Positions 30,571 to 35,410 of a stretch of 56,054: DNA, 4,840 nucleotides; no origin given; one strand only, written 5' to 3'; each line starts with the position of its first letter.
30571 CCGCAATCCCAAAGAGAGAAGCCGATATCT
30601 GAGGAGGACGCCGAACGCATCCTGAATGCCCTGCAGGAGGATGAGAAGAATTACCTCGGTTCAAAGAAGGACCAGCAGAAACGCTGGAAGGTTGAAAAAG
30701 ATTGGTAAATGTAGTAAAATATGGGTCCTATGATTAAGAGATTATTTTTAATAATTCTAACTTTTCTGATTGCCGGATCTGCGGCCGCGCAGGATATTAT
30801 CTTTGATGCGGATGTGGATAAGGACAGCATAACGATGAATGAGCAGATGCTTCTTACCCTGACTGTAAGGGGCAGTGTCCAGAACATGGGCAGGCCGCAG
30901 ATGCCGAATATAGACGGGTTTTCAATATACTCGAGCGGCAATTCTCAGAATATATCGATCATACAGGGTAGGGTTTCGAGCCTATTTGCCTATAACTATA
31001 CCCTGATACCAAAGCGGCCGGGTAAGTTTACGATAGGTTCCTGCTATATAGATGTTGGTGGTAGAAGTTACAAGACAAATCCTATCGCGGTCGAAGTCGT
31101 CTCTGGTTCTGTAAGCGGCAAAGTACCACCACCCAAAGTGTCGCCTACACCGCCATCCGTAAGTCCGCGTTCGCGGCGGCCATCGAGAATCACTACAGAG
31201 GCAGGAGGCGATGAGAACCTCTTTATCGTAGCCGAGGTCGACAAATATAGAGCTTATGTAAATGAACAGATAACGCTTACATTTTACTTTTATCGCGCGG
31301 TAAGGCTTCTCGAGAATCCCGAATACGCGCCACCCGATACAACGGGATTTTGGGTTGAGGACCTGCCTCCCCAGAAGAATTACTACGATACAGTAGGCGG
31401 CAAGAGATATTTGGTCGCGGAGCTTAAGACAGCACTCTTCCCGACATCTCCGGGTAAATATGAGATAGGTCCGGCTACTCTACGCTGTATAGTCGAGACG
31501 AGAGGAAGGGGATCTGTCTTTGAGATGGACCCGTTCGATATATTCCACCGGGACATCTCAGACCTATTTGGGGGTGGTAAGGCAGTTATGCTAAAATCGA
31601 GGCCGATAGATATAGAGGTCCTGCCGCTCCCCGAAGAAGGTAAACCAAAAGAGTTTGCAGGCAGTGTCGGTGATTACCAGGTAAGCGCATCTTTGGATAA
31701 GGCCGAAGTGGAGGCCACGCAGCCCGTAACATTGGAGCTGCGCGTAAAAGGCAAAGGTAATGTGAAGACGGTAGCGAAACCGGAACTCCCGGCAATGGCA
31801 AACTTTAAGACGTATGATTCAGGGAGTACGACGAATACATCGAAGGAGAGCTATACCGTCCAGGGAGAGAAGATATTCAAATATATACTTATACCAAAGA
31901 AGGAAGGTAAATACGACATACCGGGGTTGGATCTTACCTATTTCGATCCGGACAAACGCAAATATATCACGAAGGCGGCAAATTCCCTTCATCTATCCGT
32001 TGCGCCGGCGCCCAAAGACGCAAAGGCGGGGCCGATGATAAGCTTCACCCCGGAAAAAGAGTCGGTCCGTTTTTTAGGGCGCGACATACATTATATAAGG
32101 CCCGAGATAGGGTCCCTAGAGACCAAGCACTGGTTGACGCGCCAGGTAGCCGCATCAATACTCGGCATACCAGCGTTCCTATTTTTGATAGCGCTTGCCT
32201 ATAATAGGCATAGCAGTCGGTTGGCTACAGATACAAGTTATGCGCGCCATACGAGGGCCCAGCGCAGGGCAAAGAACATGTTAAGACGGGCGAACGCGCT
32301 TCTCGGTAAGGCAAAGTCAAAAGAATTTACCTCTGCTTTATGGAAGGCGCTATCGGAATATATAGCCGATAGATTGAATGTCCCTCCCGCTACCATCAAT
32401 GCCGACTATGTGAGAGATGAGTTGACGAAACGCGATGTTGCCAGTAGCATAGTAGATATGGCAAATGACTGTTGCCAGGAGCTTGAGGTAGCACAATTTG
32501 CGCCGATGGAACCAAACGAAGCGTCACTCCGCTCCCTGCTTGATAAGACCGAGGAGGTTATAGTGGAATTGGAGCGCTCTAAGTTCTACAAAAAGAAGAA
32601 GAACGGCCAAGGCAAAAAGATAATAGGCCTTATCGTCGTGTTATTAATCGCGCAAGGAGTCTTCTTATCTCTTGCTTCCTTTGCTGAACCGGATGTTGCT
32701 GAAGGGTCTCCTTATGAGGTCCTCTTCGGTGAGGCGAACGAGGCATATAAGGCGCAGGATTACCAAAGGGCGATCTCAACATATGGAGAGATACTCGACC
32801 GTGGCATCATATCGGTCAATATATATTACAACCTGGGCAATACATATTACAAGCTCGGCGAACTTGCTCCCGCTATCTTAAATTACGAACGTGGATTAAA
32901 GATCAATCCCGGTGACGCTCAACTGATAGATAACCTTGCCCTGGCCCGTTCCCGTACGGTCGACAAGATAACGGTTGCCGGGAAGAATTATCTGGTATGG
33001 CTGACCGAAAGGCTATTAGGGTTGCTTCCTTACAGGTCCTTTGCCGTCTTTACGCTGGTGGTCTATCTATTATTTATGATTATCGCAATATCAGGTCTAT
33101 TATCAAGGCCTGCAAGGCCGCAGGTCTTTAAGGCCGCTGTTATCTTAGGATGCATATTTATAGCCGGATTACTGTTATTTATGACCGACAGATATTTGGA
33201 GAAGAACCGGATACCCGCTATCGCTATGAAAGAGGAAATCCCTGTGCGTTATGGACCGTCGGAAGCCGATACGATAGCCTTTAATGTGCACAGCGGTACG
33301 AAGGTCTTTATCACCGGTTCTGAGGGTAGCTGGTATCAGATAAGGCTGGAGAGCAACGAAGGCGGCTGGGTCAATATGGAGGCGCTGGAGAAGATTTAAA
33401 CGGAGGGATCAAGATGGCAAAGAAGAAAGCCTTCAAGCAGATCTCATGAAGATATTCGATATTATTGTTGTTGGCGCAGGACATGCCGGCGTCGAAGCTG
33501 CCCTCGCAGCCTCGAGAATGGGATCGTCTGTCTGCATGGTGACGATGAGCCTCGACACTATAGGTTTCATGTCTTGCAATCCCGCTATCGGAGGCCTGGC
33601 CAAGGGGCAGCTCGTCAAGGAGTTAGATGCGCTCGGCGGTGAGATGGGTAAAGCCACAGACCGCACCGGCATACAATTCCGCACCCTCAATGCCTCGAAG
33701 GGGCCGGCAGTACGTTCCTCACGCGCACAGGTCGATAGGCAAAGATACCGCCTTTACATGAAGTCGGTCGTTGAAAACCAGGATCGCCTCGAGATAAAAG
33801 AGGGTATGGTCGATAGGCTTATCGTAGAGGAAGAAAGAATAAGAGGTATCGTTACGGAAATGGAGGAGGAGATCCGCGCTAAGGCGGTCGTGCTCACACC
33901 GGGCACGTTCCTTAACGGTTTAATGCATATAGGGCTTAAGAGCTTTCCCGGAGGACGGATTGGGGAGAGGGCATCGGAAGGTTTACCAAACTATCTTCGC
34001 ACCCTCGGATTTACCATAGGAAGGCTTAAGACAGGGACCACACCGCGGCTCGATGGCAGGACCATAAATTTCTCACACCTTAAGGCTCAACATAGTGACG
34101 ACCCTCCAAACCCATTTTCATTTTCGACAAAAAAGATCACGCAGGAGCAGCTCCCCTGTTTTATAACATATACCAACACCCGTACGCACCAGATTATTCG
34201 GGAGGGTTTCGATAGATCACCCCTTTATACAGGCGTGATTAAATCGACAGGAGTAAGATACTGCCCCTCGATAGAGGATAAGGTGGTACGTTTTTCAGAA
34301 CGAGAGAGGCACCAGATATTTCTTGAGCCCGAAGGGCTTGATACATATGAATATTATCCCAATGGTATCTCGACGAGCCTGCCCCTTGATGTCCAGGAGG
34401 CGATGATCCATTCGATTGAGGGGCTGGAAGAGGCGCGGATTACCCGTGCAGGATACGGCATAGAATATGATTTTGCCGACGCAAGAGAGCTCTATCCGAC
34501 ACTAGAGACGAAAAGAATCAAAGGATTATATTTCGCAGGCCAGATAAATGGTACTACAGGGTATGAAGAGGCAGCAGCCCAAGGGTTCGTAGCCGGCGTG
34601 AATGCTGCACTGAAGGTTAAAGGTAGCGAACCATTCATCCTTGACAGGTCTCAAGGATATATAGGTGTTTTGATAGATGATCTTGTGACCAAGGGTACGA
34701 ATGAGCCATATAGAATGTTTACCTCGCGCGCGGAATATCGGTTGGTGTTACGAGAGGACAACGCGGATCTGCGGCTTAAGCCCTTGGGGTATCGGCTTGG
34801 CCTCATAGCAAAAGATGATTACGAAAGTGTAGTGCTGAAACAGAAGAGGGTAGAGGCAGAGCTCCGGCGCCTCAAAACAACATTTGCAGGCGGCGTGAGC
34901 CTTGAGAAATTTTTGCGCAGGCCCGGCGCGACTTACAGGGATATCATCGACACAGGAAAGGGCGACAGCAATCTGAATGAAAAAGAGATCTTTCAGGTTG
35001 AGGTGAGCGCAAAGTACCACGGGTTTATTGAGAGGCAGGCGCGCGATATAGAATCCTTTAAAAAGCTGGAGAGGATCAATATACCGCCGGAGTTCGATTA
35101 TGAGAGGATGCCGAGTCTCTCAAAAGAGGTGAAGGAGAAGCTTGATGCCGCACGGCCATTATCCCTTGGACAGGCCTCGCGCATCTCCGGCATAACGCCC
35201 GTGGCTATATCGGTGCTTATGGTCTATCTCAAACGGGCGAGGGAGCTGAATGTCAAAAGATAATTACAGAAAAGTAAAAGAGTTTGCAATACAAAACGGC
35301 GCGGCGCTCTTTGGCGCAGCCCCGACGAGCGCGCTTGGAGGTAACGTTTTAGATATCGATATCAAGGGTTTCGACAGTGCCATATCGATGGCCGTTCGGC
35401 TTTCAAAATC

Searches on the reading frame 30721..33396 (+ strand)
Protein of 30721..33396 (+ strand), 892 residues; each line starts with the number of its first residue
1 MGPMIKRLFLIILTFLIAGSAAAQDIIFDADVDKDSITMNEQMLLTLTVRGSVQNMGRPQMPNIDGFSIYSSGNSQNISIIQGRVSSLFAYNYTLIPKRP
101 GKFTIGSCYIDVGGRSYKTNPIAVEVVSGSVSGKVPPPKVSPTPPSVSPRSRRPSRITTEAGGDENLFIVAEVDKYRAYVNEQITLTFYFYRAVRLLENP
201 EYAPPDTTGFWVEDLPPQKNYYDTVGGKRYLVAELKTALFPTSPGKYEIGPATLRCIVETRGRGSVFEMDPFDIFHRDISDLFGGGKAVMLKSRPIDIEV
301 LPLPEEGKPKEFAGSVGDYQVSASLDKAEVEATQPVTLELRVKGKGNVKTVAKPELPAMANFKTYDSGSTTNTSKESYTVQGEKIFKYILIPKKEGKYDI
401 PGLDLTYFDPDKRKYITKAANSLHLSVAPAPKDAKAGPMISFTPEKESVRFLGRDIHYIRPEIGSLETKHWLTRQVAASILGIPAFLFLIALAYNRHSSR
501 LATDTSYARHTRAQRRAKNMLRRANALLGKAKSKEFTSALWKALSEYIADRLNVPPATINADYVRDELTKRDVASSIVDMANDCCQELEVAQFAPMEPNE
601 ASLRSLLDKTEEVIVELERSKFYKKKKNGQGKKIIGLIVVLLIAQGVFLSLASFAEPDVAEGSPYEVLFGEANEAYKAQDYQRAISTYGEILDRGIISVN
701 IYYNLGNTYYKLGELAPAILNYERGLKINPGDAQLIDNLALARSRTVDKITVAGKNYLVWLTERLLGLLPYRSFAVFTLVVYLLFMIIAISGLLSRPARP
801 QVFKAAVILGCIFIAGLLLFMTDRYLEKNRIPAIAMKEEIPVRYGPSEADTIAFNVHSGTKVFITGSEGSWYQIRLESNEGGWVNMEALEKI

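Call 22: search_protein_families(library=pfam, proteins=[window:30721-33396:+])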
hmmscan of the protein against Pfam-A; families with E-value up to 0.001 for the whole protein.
window:30721-33396:+ (892 aa): 8 families
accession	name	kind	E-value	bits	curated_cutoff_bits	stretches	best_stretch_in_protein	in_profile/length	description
PF13584.12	BatD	-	5.2e-44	149.3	24.1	3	30-126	1-92/92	BatD DUF11 like domain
PF00515.34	TPR_1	-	1.1e-09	38.2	27.8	1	700-731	2-33/34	Tetratricopeptide repeat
PF07719.23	TPR_2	-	1.6e-09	37.6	27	1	701-732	3-34/34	Tetratricopeptide repeat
PF08239.17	SH3_3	-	6e-06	26.8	27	1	842-889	5-53/54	Bacterial SH3 domain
PF13432.12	TPR_16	-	9e-06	26.5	32.7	1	670-733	2-65/65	Tetratricopeptide repeat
PF13181.12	TPR_8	-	2.1e-05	24.8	25.7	1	700-731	2-33/34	Tetratricopeptide repeat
PF06347.19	SH3_4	-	7.8e-05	22.8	24.1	1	837-889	2-54/56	Bacterial SH3 domain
PF13414.12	TPR_11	-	0.00037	20.6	26.8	1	706-742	1-37/42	TPR repeat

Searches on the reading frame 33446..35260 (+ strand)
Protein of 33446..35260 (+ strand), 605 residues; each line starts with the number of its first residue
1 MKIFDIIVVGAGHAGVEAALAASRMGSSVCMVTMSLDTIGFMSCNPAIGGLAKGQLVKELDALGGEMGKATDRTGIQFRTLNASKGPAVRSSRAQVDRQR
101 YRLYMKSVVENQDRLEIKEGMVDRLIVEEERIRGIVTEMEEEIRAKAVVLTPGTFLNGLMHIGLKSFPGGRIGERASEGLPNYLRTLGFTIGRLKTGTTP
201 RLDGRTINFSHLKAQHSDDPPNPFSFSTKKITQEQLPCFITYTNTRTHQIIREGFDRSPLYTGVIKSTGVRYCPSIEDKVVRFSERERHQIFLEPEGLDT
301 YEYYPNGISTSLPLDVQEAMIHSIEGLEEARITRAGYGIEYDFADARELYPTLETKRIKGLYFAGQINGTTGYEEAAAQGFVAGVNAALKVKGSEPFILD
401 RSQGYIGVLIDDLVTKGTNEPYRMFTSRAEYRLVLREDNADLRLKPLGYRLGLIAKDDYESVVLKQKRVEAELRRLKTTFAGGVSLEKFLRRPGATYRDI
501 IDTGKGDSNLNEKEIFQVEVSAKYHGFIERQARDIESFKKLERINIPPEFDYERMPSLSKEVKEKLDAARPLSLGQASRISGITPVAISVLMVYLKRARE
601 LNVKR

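Call 22: search_protein_families(library=pfam, proteins=[window:33446-35260:+])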
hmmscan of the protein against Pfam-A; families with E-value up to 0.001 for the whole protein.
window:33446-35260:+ (605 aa): 7 families
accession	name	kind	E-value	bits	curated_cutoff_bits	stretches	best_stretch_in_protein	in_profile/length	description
PF01134.28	GIDA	-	1.9e-169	564.3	22.1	1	5-394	1-390/391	Glucose inhibited division protein A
PF13932.14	SAM_GIDA_C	-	2.1e-24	85.5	27.1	1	536-592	1-57/57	tRNA modifying enzyme MnmG/GidA C-terminal helical bundle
PF21680.2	GIDA_C_1st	-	7.3e-11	43.1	24.7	1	459-531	4-95/96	tRNA modifying enzyme MnmG/GidA C-terminal helical domain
PF12831.13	FAD_oxidored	-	8.3e-09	35.7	27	1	5-149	1-141/416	FAD dependent oxidoreductase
PF00890.30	FAD_binding_2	-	3.9e-06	26.8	20.4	0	5-33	1-29/414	FAD binding domain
PF07992.20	Pyr_redox_2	-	6.8e-05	22.9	26.1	1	4-94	1-58/291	Pyridine nucleotide-disulphide oxidoreductase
PF13738.12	Pyr_redox_3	-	8.6e-05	22.4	30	0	5-33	166-194/305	Pyridine nucleotide-disulphide oxidoreductase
